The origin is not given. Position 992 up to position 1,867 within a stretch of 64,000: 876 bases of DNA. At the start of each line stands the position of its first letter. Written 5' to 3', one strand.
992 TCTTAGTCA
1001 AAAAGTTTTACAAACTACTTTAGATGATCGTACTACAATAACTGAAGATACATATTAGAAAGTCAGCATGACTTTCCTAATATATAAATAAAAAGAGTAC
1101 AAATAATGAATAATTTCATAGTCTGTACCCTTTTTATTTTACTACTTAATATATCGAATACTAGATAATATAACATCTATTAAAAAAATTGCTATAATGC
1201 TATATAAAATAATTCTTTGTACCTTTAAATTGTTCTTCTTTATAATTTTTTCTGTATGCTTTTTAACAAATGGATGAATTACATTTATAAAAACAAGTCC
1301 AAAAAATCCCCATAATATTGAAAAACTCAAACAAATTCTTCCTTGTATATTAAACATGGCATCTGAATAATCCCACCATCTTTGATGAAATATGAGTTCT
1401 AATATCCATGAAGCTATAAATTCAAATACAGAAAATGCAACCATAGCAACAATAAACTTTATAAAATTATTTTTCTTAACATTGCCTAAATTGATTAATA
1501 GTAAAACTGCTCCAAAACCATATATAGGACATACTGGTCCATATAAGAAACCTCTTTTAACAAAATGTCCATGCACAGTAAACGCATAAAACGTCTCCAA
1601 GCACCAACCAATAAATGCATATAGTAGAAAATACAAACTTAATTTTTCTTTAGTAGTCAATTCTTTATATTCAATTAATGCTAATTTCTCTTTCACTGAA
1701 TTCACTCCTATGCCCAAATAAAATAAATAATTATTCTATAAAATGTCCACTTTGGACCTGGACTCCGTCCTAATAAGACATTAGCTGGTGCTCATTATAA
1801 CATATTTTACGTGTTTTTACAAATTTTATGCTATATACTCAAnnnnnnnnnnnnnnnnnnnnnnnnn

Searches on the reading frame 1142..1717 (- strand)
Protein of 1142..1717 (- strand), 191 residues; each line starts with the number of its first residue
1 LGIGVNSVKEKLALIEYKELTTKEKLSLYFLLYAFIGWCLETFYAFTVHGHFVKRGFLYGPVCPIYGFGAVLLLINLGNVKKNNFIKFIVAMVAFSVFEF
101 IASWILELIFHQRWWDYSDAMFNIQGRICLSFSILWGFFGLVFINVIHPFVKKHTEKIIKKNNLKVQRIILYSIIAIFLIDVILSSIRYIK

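Call 11: search_protein_families(library=ncbifam, proteins=[window:1142-1717:-])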
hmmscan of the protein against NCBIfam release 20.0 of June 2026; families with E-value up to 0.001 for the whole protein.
window:1142-1717:- (191 aa): 0 families

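Call 51: search_protein_families(library=pfam, proteins=[window:1142-1717:-])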
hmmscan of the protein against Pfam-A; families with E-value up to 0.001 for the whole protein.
window:1142-1717:- (191 aa): 1 family
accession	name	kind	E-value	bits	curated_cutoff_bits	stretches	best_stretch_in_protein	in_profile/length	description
PF06541.16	ABC_trans_CmpB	-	3.5e-51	173.8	25.9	1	28-185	1-150/151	Putative ABC-transporter type IV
